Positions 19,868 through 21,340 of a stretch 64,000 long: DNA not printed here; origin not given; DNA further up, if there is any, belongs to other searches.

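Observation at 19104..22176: Low-GC island carrying a Tat-secreted S1-like serine protease, a Tat lipoprotein and a HEPN-like protein, bracketed by two same-family insertion sequences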

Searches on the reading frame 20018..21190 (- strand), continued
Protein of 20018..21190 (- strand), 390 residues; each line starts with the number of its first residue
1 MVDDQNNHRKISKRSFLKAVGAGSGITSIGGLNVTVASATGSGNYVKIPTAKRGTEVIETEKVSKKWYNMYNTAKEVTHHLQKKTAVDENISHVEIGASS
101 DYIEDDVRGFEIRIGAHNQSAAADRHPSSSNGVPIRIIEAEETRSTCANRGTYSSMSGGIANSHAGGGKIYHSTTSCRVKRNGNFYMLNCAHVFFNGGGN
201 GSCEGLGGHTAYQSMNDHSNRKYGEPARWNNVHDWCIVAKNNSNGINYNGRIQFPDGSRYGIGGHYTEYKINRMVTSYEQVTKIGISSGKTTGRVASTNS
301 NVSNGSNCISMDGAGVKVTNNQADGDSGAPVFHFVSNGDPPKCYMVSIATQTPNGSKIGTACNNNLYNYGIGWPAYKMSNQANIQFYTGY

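Call 40: list_cluster_members(proteins=[P0001, P0003, P0005, P0007, P0008, P0009, P0010, P0011, P0012, P0014])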
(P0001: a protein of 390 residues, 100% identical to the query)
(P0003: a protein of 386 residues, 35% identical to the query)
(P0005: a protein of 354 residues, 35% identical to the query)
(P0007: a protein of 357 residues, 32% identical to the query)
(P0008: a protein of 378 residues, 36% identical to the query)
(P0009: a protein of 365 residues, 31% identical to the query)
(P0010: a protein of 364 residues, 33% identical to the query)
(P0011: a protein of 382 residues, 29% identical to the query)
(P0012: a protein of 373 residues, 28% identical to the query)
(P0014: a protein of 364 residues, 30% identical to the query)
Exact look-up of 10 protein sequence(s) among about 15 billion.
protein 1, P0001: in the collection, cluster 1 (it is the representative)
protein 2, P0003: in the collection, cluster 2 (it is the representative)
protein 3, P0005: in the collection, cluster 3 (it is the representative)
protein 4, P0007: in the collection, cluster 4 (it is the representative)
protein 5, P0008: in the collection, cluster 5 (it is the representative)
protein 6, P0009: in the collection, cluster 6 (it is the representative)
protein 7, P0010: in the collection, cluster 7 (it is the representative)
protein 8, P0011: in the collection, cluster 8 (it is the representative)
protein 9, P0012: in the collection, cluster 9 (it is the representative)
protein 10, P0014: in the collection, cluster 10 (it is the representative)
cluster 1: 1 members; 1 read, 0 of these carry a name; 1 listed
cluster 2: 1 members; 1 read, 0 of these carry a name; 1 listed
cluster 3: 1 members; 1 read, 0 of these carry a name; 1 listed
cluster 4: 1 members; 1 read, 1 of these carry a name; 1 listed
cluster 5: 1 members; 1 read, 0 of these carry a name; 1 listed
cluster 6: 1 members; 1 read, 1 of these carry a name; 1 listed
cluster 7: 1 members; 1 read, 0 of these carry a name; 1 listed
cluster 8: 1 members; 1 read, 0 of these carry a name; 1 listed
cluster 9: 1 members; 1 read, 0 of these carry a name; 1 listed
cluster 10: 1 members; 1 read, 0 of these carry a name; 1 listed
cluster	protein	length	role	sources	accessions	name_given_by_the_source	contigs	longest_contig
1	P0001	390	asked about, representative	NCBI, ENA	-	-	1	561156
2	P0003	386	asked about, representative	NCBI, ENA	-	-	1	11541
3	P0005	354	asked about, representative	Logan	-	-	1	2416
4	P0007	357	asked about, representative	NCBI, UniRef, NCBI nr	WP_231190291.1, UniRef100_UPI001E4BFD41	S1 family peptidase [Haladaptatus sp. DYF46] | S1 family peptidase n=1 Tax=Haladaptatus sp. DYF46 TaxID=2886041 RepID=UPI001E4BFD41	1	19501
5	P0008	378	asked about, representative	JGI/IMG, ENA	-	-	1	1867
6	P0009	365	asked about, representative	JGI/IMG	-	hypothetical protein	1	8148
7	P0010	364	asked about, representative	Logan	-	-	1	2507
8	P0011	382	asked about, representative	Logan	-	-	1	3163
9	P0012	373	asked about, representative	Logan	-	-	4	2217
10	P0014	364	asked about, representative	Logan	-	-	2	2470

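Call 41: find_encoding_contigs(protein=P0007, flank=5000, max_places=2)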
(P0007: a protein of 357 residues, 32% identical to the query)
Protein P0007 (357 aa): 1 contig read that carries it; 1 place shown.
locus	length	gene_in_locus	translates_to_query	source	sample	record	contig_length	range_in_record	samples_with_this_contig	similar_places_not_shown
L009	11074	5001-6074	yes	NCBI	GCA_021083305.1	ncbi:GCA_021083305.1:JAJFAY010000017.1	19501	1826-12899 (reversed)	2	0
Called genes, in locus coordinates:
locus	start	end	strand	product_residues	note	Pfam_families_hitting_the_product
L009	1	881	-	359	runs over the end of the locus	-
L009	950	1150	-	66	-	-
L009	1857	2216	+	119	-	-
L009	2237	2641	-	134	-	PF26424:DUF8115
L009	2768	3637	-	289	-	PF10609:ParA (weak), PF13614:AAA_31, PF00142:Fer4_NifH (faint), PF01656:CbiA, PF02374:ArsA_ATPase (weak), PF06564:CBP_BcsQ (faint), PF09140:MipZ (faint)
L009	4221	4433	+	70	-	-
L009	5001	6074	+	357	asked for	-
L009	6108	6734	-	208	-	-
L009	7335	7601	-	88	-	-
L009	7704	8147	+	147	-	-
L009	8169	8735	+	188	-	PF10263:SprT-like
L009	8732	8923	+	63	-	-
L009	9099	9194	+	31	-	-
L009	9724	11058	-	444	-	PF05977:MFS_3, PF07690:MFS_1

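Call 42: find_encoding_contigs(protein=P0009, flank=5000, max_places=2)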
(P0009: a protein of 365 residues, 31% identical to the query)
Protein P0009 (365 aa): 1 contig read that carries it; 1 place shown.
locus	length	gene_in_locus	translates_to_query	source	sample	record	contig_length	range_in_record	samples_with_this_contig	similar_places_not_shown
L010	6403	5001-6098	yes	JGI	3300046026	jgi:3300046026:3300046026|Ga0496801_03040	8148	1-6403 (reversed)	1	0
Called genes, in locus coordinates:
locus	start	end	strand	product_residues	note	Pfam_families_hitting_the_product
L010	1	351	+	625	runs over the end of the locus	-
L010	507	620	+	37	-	-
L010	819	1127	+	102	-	PF26418:DUF8113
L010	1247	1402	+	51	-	-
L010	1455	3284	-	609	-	-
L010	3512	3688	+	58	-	-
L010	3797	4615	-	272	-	PF01522:Polysacc_deac_1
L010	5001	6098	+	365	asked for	-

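Call 46: fold_search(model_id=the predicted structure, library=pdb)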
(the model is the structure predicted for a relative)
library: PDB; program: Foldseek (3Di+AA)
matches with E <= 10: 414; with E <= 0.001: 71
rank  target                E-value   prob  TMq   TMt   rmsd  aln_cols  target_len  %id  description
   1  8has_B                5.9e-12  1.00  0.53  0.57   6.5       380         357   14  NARROW LEAF 1-close from Japonica (released 2024-05-01)
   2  8hau_D                3.4e-11  1.00  0.55  0.61   6.5       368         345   15  NARROW LEAF 1 from Indica (released 2024-06-05)
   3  8pmm_B                4.2e-11  1.00  0.50  0.48   8.3       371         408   15  Structure of Nal1 protein, allele SPIKE from japonica rice, construct 31-458 (released 2024-04-17)
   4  8pmi_A                4.7e-11  1.00  0.50  0.48   8.2       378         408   14  Structure of Nal1 indica cultivar IR64, construct 36-458 in presence of peptide from FZP protein (released 2024-04-17)
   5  8pmm_C                4.9e-11  1.00  0.50  0.49   8.7       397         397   14  Structure of Nal1 protein, allele SPIKE from japonica rice, construct 31-458 (released 2024-04-17)
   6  8pmi_B                6.1e-11  1.00  0.50  0.48   8.3       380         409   14  Structure of Nal1 indica cultivar IR64, construct 36-458 in presence of peptide from FZP protein (released 2024-04-17)
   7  8hau_B                6.5e-11  1.00  0.51  0.56   7.0       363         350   13  NARROW LEAF 1 from Indica (released 2024-06-05)
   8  8pmg_F                6.8e-11  1.00  0.52  0.51   6.8       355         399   14  Structure of Nal1 indica cultivar IR64, construct 36-458 (released 2024-04-17)
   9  7y77_B                7.2e-11  1.00  0.48  0.48   8.5       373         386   14  Crystal structure of rice NAL1 (released 2023-07-12)
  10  8pmg_C                1.0e-10  1.00  0.53  0.52   6.5       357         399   14  Structure of Nal1 indica cultivar IR64, construct 36-458 (released 2024-04-17)
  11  8pme_B                1.3e-10  1.00  0.53  0.61   6.3       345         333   15  Structure of Nal1 indica cultivar IR64, construct 88-458 (released 2024-04-17)
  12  8pml_A                1.3e-10  1.00  0.54  0.52   6.5       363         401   14  Structure of Nal1 protein , SPIKE allele from japonica rice, construct 46-458 (released 2024-04-17)
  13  7y77_C                1.4e-10  1.00  0.48  0.49   8.5       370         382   14  Crystal structure of rice NAL1 (released 2023-07-12)
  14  7y77_A                1.5e-10  1.00  0.47  0.47   8.6       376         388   14  Crystal structure of rice NAL1 (released 2023-07-12)
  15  8hau_F                1.5e-10  1.00  0.56  0.61   6.3       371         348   14  NARROW LEAF 1 from Indica (released 2024-06-05)
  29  2sfa                  7.1e-10  1.00  0.42  0.83   3.3       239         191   19  SERINE PROTEINASE FROM STREPTOMYCES FRADIAE ATCC 14544 (released 1996-06-20)
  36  5mrt_B                2.2e-08  1.00  0.42  0.80   3.6       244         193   13  Crystal structure of L5 protease Lysobacter sp. XL1 (released 2018-01-17)
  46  5mrr_A                5.8e-08  1.00  0.42  0.77   4.2       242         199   16  Crystal structure of L1 protease of Lysobacter sp. XL1 (released 2018-01-17)
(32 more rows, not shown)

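Call 50: search_protein_families(library=padloc, proteins=[window:20018-21190:-], max_evalue=1)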
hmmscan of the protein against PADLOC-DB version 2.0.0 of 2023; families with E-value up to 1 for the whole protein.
window:20018-21190:- (390 aa): 0 families

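Call 51: search_protein_families(library=phrogs, proteins=[window:20018-21190:-], max_evalue=1)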
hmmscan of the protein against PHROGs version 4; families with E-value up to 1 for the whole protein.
window:20018-21190:- (390 aa): 0 families

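Call 63: search_dna_similar(query=window:20018-21190:-, collection=plasmids, mode=protein, max_evalue=0.001, max_rows=40)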
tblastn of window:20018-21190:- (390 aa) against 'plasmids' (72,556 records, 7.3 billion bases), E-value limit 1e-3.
Records with a match: 8; places in all: 9; records where one place covers at least 80% of the query: 7.
Best place of each record, by identity: <60% 8.
By first word of the organism name: Halobacterium 2; halophilic 1; Halomontanus 1; Halorussus 1; Salinigranum 1; Halorubrum 1; Haloarcula 1.
By predicted mobility (MOB-suite, as given by PLSDB): non-mobilizable 8.
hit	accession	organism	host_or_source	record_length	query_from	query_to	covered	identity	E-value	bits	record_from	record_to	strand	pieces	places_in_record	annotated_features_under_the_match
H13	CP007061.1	Halobacterium sp. DL1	-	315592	1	373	96%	27.3%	4e-20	100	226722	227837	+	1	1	hypothetical protein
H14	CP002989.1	halophilic archaeon DL31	-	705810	1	373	96%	27.3%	4e-20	100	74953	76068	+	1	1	hypothetical protein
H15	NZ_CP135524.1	Halomontanus rarus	Salt lake,Salt lake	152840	5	387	98%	25.3%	1e-8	64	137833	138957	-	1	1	hypothetical protein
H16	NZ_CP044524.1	Halorussus halophilus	pure culture,marine solar saltern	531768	12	386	96%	25.4%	7e-5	53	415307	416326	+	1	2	hypothetical protein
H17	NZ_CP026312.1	Salinigranum rubrum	cell culture,marine solar saltern brine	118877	9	335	84%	24.0%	4e-17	91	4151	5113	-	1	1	trypsin-like peptidase domain-containing protein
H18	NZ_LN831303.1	Halobacterium hubeiense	-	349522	1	332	85%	23.6%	9e-5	52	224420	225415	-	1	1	hypothetical protein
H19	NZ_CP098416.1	Halorubrum hochsteinianum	cell culture,underground brine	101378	12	335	83%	23.5%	2e-6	58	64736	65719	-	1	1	hypothetical protein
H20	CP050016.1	Haloarcula sp. JP-L23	-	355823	11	253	62%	27.0%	3e-4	50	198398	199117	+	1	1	hypothetical protein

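Call 66: get_annotated_region(hit=H13, flank=4000)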
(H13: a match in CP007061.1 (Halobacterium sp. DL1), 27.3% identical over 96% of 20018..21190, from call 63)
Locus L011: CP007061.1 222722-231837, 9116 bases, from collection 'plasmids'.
description: Halobacterium sp. DL1 plasmid, complete sequence
organism: Halobacterium sp. DL1 (NCBI taxid 751944)
taxonomy: Archaea; Euryarchaeota; Halobacteria; Halobacteriales; Halobacteriaceae; Halobacterium; Halobacterium sp. DL1
host: -; source: -; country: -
typing (MOB-suite, as given by PLSDB): non-mobilizable; mating-pair formation MPF_T
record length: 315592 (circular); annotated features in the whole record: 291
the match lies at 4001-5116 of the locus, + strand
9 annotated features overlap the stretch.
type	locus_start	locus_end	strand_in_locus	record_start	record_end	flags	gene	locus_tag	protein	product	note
CDS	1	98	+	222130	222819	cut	-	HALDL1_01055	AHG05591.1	hypothetical protein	-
CDS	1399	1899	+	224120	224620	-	-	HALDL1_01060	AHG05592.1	hypothetical protein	-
CDS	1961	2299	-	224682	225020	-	-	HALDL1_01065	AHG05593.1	hypothetical protein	-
CDS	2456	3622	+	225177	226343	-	-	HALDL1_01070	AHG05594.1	transposase ISH3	-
CDS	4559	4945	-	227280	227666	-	-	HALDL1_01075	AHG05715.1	hypothetical protein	-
CDS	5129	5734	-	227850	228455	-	-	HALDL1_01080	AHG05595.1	ArsR family transcriptional regulator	-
CDS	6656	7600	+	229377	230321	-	-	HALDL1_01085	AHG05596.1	transcription initiation factor IIB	-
CDS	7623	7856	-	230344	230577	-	-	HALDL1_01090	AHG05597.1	PadR family transcriptional regulator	-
CDS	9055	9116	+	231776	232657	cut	-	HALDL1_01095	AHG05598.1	hypothetical protein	-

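Call 67: get_annotated_region(hit=H15, flank=4000)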
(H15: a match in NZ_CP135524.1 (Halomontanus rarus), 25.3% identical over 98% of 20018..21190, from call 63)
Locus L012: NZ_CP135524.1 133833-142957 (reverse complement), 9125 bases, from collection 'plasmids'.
description: Halomontanus rarus strain KZCA124 plasmid unnamed2, complete sequence
organism: Halomontanus rarus (NCBI taxid 3034020)
taxonomy: Archaea; Euryarchaeota; Halobacteria; Halobacteriales; Natrialbaceae; Halomontanus; Halomontanus rarus
host: -; source: Salt lake,Salt lake; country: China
typing (MOB-suite, as given by PLSDB): non-mobilizable
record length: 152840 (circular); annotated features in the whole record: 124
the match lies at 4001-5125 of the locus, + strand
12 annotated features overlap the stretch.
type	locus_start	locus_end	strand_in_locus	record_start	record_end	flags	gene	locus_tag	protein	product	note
CDS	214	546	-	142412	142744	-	-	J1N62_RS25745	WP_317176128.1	hypothetical protein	-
CDS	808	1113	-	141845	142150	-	-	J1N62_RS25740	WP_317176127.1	hypothetical protein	-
CDS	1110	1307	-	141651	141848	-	-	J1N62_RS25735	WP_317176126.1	hypothetical protein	-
CDS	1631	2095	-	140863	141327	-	-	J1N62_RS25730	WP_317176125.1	hypothetical protein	-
CDS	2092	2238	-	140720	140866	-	-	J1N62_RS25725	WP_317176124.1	hypothetical protein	-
CDS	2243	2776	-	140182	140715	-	-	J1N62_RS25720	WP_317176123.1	DUF6884 domain-containing protein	-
CDS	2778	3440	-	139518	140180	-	-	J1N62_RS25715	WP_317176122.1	hypothetical protein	-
CDS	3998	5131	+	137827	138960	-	-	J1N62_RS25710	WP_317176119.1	hypothetical protein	-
CDS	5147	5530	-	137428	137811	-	-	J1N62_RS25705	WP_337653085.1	hypothetical protein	-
CDS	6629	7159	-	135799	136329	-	-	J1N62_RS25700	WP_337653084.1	transcription factor TFIIS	-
CDS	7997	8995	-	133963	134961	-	-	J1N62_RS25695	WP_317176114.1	hypothetical protein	-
CDS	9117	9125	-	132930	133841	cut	-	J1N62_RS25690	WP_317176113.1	transcription initiation factor IIB family protein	-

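Call 68: get_annotated_region(hit=H16, flank=4000)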
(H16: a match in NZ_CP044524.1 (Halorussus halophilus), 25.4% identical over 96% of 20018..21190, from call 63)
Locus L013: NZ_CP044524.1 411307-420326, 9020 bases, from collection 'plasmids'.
description: Halorussus halophilus strain ZS-3 plasmid unnamed1, complete sequence
organism: Halorussus halophilus (NCBI taxid 2650975)
taxonomy: Archaea; Euryarchaeota; Halobacteria; Halobacteriales; Haladaptataceae; Halorussus; Halorussus halophilus
host: -; source: pure culture,marine solar saltern; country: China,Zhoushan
typing (MOB-suite, as given by PLSDB): non-mobilizable
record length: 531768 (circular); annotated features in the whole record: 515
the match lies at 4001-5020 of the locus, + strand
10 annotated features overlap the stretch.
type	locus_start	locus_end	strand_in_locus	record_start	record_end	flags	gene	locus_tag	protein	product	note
CDS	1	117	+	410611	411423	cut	-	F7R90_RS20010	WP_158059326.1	ABC transporter ATP-binding protein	-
CDS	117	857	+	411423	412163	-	-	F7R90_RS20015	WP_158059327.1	ABC transporter ATP-binding protein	-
CDS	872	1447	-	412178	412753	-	-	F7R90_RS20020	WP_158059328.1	GNAT family N-acetyltransferase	-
CDS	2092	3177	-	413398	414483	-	-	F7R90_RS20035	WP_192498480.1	thioredoxin domain-containing protein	-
CDS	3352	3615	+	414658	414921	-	-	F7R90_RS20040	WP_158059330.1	hypothetical protein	-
CDS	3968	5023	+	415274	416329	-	-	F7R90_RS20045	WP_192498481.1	hypothetical protein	-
CDS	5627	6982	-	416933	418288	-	-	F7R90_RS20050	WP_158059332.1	tryptophanase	-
CDS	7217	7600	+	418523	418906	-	-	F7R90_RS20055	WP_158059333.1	hypothetical protein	-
CDS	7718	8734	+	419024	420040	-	-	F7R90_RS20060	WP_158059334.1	hypothetical protein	-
CDS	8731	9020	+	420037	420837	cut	-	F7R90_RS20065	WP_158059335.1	helix-turn-helix domain-containing protein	GO:0006355 - regulation of DNA-templated transcription [Evidence IEA]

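Call 69: get_annotated_region(hit=H17, flank=4000)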
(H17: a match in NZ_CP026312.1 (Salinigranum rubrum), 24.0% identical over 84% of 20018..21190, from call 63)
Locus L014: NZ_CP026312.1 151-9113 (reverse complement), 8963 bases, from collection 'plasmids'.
description: Salinigranum rubrum strain GX10 plasmid unnamed3, complete sequence
organism: Salinigranum rubrum (NCBI taxid 755307)
taxonomy: Archaea; Euryarchaeota; Halobacteria; Halobacteriales; Haloferacaceae; Salinigranum; Salinigranum rubrum
host: -; source: cell culture,marine solar saltern brine; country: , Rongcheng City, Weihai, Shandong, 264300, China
typing (MOB-suite, as given by PLSDB): non-mobilizable; mating-pair formation MPF_T
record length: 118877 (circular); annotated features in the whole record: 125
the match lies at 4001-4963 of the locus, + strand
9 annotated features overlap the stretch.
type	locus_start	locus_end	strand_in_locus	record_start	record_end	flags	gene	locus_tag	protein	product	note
CDS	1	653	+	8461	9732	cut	-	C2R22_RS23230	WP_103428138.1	hypothetical protein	-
CDS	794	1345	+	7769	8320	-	-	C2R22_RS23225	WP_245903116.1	hypothetical protein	-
CDS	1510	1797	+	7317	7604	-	-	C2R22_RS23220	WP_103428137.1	hypothetical protein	-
CDS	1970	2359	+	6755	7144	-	-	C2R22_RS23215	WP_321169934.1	hypothetical protein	-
CDS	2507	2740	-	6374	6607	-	-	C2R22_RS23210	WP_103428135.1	hypothetical protein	-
CDS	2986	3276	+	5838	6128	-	-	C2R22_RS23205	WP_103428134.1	hypothetical protein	-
CDS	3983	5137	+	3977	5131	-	-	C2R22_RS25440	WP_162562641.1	trypsin-like peptidase domain-containing protein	-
CDS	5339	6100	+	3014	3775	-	-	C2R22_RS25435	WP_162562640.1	hypothetical protein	-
CDS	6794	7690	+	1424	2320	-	-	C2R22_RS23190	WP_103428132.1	DNA-binding protein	-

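Call 70: get_annotated_region(hit=H18, flank=4000)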
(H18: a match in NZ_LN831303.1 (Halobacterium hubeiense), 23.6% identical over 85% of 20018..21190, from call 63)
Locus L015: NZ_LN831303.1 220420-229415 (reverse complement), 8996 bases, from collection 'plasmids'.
description: Halobacterium hubeiense strain JI20-1 plasmid pSTJ001, complete sequence
organism: Halobacterium hubeiense (NCBI taxid 1407499)
taxonomy: Archaea; Euryarchaeota; Halobacteria; Halobacteriales; Halobacteriaceae; Halobacterium; Halobacterium hubeiense
host: -; source: -; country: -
typing (MOB-suite, as given by PLSDB): non-mobilizable
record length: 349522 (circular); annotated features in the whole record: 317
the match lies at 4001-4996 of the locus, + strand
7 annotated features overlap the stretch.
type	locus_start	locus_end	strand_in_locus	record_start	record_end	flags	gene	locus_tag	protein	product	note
CDS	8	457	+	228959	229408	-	-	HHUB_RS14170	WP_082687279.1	hypothetical protein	-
CDS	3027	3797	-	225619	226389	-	-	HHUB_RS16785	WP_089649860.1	hypothetical protein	-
CDS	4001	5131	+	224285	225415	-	-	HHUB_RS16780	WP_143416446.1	hypothetical protein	-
CDS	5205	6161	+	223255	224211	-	-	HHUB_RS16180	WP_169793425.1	winged helix-turn-helix domain-containing protein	-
CDS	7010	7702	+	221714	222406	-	-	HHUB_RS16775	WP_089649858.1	twin-arginine translocation signal domain-containing protein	-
CDS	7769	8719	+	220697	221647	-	-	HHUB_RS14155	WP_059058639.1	ABC transporter permease subunit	GO:0055085 - transmembrane transport [Evidence IEA]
CDS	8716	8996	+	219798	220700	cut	-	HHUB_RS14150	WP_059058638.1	ABC transporter ATP-binding protein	-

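Call 71: get_annotated_region(hit=H19, flank=4000)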
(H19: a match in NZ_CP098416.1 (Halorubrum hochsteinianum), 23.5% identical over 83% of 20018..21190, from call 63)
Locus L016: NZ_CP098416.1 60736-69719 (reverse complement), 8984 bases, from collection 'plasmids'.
description: Halorubrum hochsteinianum strain 1-13-28 plasmid unnamed1, complete sequence
organism: Halorubrum hochsteinianum (NCBI taxid 2949307)
taxonomy: Archaea; Euryarchaeota; Halobacteria; Halobacteriales; Haloferacaceae; Halorubrum; Halorubrum hochsteinianum
host: -; source: cell culture,underground brine; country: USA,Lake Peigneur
typing (MOB-suite, as given by PLSDB): non-mobilizable; mating-pair formation MPF_T
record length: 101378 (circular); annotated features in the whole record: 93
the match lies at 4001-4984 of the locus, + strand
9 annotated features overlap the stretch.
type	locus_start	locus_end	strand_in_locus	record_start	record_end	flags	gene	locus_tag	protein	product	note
CDS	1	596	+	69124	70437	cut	-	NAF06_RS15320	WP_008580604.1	IS200/IS605 family transposon protein TnpB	-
CDS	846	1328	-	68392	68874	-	-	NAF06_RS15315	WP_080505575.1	hypothetical protein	-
CDS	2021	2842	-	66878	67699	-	-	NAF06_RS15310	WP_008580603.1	IS5 family transposase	-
CDS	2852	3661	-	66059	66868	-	-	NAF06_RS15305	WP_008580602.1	transcriptional regulator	-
CDS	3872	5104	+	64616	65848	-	-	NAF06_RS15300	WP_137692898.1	hypothetical protein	-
CDS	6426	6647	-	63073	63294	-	-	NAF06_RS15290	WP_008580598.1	hypothetical protein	-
CDS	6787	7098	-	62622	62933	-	-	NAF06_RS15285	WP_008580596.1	hypothetical protein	-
CDS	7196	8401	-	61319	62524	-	-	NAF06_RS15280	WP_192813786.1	hypothetical protein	-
CDS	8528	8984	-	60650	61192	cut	-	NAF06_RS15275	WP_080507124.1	hypothetical protein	-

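Call 72: get_annotated_region(hit=H20, flank=4000)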
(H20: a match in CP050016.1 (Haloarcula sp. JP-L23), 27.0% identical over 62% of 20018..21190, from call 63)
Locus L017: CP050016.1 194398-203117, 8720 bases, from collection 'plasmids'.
description: Haloarcula sp. JP-L23 plasmid unnamed2, complete sequence
organism: Haloarcula sp. JP-L23 (NCBI taxid 2716717)
taxonomy: Archaea; Euryarchaeota; Halobacteria; Halobacteriales; Haloarculaceae; Haloarcula; Haloarcula sp. JP-L23
host: -; source: -; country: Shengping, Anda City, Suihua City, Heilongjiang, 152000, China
typing (MOB-suite, as given by PLSDB): non-mobilizable
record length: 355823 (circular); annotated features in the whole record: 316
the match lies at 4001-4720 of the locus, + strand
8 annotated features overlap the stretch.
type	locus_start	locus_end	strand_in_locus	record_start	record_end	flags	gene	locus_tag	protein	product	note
CDS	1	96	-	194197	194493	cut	-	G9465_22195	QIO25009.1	CopG family transcriptional regulator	-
CDS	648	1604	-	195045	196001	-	-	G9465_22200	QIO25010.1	hypothetical protein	-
CDS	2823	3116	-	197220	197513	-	-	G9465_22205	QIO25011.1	type II toxin-antitoxin system RelE/ParE family toxin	-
CDS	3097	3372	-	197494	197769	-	-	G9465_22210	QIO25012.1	ribbon-helix-helix protein, CopG family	-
CDS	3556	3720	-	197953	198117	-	-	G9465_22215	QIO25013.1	hypothetical protein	-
CDS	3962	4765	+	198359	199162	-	-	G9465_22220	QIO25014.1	hypothetical protein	-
CDS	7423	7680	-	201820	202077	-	-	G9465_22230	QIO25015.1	hypothetical protein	-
CDS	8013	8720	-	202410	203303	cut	-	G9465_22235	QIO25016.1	hypothetical protein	-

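Call 91: find_encoding_contigs(protein=P0006, flank=4000, max_places=2)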
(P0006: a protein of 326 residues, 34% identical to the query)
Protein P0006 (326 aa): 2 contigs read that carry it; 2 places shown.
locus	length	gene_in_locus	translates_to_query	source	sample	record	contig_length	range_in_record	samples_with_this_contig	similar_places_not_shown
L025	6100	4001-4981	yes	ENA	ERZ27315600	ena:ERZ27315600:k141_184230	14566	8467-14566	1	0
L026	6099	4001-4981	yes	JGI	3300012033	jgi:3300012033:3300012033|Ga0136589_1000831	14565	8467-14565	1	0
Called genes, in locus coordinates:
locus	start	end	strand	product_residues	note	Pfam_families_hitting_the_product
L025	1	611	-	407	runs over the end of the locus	PF00764:Arginosuc_synth, PF24167:DUF7411 (weak), PF20979:Arginosuc_syn_C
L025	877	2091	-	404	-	PF00155:Aminotran_1_2, PF12897:Asp_aminotransf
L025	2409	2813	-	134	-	PF25912:DUF7964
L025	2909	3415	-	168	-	PF12762:DDE_Tnp_IS1595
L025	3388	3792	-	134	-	-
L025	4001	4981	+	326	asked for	-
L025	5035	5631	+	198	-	-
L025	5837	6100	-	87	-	?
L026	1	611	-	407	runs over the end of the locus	PF00764:Arginosuc_synth, PF24167:DUF7411 (weak), PF20979:Arginosuc_syn_C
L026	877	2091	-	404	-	PF00155:Aminotran_1_2, PF12897:Asp_aminotransf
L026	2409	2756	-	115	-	PF25912:DUF7964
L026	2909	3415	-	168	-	PF12762:DDE_Tnp_IS1595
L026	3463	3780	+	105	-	-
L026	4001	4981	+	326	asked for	-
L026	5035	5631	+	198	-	-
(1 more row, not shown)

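Call 92: find_encoding_contigs(protein=P0005, flank=4000, max_places=2)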
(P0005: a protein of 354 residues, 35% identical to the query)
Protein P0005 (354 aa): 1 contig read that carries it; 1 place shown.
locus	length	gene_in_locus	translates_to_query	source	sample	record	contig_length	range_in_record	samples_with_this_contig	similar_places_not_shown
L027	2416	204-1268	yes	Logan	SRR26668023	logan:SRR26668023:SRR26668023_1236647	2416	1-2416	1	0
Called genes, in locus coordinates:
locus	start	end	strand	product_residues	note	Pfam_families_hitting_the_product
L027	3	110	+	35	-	?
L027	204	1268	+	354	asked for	-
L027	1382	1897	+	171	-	-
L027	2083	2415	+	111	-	?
